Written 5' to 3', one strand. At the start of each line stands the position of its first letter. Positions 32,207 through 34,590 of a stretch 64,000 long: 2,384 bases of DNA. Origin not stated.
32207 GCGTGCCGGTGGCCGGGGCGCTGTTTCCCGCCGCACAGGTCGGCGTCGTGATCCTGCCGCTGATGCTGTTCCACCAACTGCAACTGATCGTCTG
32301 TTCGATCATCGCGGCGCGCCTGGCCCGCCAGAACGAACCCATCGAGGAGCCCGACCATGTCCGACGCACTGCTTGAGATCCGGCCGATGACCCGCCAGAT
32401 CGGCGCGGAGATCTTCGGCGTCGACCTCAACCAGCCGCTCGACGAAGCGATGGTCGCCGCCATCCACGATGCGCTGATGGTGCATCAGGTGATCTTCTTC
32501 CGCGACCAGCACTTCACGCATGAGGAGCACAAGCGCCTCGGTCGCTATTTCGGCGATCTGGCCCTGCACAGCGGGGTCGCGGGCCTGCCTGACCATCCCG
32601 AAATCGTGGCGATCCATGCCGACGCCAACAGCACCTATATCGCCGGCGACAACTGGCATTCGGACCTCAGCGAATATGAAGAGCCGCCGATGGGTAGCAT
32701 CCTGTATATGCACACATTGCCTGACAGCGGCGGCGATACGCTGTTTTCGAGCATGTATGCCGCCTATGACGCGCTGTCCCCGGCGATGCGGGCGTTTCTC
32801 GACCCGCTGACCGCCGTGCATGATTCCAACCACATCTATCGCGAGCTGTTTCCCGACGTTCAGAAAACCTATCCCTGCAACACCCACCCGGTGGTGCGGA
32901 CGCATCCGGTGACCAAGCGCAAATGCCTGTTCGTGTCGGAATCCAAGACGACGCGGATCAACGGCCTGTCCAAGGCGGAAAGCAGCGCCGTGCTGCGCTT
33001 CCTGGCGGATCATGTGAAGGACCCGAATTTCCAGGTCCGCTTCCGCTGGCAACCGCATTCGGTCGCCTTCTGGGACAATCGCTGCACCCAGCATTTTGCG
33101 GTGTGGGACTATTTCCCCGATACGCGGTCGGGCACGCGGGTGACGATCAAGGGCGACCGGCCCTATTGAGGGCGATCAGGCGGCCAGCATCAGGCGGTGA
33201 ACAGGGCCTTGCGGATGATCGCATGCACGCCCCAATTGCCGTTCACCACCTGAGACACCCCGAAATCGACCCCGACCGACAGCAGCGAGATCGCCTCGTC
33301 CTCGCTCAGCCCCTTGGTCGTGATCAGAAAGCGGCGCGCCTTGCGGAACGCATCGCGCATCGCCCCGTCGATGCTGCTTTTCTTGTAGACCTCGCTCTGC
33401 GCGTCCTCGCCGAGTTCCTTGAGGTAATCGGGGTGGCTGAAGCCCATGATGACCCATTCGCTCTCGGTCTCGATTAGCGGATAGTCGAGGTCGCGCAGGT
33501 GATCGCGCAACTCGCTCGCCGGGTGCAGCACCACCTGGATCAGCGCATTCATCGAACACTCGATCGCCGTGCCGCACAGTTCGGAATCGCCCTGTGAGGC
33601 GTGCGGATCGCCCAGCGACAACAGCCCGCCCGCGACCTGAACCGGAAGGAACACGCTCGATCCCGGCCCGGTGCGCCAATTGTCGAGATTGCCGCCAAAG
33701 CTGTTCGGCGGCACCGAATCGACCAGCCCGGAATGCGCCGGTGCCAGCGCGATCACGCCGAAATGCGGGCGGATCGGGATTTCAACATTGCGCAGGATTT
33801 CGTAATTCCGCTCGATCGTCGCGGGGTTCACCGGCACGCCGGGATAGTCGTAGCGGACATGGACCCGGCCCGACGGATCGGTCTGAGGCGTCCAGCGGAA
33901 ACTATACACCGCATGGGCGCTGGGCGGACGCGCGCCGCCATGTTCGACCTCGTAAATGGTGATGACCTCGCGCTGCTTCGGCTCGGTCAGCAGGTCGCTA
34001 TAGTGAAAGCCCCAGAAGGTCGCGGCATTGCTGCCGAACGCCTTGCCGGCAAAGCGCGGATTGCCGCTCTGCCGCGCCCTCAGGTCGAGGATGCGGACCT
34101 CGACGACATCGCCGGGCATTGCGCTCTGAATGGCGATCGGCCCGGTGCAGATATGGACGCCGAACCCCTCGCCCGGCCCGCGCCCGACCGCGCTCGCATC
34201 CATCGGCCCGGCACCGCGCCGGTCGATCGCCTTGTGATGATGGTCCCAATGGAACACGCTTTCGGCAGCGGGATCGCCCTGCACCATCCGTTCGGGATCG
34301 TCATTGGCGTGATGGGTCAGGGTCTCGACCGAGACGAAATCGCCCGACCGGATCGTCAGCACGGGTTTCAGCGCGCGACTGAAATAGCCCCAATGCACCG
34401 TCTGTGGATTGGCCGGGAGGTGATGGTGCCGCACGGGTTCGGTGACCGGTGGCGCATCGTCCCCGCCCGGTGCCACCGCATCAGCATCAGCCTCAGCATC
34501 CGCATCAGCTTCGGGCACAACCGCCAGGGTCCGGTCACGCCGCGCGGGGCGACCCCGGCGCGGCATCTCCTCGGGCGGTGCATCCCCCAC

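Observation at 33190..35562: AraC-family regulator fused in frame to a complete acetamidase/formamidase domain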

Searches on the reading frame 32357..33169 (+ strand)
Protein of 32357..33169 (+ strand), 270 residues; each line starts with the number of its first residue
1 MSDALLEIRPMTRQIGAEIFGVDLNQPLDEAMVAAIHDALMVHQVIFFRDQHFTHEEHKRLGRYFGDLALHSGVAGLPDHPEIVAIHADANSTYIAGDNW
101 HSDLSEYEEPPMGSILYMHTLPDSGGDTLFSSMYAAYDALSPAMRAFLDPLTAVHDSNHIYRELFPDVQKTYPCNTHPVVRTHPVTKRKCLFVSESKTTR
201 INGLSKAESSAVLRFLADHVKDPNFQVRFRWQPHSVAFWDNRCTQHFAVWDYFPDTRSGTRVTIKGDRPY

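Call 7: search_protein_families(library=pfam, proteins=[window:32357-33169:+], max_evalue=0.001)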
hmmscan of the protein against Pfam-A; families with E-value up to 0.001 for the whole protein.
window:32357-33169:+ (270 aa): 1 family
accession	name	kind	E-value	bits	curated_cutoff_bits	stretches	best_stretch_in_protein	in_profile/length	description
PF02668.22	TauD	-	1.1e-69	235.7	27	1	7-262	1-266/267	Taurine catabolism dioxygenase TauD, TfdA family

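Call 33: search_protein_families(library=ncbifam, proteins=[window:32357-33169:+], max_evalue=0.00001)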
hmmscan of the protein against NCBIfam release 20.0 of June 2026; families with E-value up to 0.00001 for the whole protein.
window:32357-33169:+ (270 aa): 3 families
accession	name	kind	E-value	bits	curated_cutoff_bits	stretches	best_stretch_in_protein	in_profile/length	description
NF007104.0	PRK09553.1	equivalog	1.8e-80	270.1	313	1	6-270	5-279/282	taurine dioxygenase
NF045815.1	Neo-PentlctneFsynPtlD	equivalog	9.6e-25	87.4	550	1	13-247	9-269/301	neopentalenolactone/pentalenolactone F synthase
NF049937.1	CMthFAOxDecarbScoE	equivalog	4.5e-23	81.8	400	1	12-267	8-286/295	(3R)-3-[(carboxymethyl)amino]fatty acid oxygenase/decarboxylase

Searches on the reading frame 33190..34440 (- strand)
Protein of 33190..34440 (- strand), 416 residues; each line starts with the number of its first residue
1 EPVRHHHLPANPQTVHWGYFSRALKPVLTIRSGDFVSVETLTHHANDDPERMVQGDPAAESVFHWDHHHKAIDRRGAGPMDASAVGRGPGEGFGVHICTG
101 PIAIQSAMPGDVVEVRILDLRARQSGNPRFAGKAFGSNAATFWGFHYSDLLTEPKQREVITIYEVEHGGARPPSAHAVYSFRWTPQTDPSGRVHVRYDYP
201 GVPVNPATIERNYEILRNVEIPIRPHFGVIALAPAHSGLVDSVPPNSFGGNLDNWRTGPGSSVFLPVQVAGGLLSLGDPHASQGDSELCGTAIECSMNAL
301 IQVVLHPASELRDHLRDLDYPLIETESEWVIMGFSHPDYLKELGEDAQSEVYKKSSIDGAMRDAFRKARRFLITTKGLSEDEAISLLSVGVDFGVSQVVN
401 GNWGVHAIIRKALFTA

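Call 16: search_solved_structures(query=window:33190-34440:-, max_evalue=0.01, show_alignments=3)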
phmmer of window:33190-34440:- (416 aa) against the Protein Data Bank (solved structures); distinct sequences matched with E-value up to 0.01: 6.
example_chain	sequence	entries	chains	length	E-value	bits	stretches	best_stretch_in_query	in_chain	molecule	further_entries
3b9t_A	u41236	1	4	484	3.6e-175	586.2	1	4-414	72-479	Twin-arginine translocation pathway signal protein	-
2f4l_A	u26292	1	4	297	3.6e-20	75.5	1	214-415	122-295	acetamidase, putative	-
5ubu_A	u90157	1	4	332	2e-19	73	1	220-304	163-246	Putative acetamidase/formamidase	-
3tkk_A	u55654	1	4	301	2.4e-18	69.5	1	218-308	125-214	Predicted acetamidase/formamidase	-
2ii1_A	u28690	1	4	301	2.7e-18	69.3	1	218-298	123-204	Acetamidase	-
2wkn_A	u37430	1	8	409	4.5e-12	48.8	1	241-294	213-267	FORMAMIDASE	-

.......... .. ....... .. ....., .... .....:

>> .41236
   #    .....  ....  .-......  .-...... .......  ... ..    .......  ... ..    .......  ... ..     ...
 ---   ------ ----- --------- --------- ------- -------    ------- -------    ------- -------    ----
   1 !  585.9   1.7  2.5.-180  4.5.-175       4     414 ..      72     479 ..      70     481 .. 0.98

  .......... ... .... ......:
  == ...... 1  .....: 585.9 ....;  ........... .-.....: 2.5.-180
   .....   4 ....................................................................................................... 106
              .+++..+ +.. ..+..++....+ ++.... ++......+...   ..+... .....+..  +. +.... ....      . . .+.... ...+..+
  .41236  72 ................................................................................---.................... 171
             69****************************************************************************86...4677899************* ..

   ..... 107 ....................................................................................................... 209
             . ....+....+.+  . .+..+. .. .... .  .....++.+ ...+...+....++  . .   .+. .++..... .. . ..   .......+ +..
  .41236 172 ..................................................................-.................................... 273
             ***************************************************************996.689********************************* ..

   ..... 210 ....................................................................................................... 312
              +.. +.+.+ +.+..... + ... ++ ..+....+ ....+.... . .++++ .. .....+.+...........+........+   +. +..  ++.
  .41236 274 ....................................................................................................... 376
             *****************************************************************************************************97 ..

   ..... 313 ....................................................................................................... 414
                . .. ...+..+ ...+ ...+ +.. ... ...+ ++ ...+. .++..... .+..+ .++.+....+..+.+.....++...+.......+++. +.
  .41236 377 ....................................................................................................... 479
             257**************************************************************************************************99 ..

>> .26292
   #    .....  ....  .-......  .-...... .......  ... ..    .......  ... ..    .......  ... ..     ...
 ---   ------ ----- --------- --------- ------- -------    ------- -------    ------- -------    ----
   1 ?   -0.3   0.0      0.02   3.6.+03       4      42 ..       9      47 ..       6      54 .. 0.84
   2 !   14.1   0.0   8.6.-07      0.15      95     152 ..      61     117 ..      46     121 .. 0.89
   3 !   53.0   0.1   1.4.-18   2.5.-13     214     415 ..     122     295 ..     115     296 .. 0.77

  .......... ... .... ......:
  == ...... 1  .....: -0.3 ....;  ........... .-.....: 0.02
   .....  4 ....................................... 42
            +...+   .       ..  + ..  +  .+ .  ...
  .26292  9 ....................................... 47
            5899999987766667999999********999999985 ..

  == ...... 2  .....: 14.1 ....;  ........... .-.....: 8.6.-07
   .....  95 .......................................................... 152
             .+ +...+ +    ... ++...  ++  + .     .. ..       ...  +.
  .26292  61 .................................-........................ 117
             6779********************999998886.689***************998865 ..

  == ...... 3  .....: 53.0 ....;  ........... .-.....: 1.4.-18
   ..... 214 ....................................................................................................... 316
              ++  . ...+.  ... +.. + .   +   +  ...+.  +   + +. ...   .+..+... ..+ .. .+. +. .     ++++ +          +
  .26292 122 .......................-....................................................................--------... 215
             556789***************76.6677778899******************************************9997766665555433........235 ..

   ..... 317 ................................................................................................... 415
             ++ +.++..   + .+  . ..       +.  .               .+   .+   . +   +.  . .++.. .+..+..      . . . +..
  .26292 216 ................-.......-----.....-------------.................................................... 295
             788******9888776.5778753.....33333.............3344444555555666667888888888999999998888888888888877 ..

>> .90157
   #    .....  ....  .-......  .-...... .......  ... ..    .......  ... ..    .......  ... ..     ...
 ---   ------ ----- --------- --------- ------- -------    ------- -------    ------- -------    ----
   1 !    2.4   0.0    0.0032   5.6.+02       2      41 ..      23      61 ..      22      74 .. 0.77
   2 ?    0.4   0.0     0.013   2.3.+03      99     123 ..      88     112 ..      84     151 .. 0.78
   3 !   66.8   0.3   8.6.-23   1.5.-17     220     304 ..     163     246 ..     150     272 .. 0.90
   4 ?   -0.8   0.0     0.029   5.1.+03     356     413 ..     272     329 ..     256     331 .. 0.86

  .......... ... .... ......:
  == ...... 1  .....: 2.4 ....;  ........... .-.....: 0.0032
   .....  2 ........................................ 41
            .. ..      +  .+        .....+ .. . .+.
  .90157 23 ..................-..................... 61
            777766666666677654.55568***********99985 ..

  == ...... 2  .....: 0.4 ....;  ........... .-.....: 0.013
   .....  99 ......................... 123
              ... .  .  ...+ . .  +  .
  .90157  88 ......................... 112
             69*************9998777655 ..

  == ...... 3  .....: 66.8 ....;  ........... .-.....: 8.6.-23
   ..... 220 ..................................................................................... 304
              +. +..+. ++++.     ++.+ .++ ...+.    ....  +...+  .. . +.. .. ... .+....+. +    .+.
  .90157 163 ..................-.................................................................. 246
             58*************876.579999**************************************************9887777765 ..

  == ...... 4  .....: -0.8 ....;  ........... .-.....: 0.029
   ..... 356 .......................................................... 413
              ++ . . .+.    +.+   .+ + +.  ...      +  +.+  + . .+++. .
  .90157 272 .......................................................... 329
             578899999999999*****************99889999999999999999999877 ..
